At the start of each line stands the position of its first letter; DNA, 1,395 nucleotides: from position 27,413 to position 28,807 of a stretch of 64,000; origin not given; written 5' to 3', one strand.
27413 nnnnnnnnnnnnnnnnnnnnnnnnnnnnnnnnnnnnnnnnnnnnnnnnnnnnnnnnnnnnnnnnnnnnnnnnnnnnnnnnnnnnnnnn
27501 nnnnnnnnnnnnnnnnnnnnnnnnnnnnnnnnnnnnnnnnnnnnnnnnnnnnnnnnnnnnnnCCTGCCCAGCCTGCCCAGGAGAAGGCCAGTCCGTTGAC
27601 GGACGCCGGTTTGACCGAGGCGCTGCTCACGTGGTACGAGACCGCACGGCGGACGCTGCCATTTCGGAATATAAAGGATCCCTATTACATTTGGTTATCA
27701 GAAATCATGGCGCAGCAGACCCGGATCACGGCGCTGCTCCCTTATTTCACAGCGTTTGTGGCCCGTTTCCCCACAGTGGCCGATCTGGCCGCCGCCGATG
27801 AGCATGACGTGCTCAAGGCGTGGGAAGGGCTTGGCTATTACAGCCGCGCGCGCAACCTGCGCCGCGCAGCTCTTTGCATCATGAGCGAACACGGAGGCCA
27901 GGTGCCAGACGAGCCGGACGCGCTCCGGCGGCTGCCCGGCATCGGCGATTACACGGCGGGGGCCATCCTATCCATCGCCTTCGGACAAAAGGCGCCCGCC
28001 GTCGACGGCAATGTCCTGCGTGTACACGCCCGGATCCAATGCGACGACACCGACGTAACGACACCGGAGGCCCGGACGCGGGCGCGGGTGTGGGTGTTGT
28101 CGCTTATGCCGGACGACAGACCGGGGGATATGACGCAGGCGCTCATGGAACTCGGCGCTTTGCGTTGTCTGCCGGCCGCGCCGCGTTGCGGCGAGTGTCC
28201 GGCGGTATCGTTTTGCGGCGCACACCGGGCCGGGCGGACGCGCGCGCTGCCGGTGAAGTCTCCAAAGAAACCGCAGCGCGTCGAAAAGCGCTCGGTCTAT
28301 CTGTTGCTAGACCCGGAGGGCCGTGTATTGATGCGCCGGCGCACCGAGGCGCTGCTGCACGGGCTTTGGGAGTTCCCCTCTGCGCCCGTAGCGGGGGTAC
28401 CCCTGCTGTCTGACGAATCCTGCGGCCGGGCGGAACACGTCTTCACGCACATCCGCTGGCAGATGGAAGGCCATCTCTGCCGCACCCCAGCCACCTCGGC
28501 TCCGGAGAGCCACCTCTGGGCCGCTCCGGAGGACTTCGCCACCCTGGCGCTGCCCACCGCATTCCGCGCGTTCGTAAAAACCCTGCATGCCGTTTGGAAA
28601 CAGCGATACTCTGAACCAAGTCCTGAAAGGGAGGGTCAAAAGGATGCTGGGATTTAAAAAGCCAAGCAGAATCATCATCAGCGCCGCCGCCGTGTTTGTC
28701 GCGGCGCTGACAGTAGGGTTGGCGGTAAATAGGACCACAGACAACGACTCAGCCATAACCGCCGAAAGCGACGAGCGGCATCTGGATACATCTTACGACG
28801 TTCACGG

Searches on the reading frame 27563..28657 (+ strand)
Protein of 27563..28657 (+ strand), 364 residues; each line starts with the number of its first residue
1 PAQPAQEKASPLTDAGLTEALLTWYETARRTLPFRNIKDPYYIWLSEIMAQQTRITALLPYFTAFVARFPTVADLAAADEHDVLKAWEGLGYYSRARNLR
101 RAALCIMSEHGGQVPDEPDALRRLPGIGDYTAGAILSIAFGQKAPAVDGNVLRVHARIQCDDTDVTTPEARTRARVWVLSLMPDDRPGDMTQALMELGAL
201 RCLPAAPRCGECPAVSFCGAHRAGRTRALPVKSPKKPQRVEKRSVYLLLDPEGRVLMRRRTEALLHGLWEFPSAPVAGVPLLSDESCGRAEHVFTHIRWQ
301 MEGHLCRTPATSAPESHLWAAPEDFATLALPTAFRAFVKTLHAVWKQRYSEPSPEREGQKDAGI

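Call 37: search_protein_families(library=pfam, proteins=[window:27563-28657:+], max_evalue=0.0001)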
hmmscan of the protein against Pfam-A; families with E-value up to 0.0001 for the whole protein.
window:27563-28657:+ (364 aa): 3 families
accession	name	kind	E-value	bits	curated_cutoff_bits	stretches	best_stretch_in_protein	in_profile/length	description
PF14815.12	NUDIX_4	-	8.7e-19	67.8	35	1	245-339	2-112/113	NUDIX domain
PF00730.31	HhH-GPD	-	1.8e-18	67.3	26.2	1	46-175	2-103/108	HhH-GPD superfamily base excision DNA repair protein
PF00633.29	HHH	-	1.1e-05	25.5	24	1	110-138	2-30/30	Helix-hairpin-helix motif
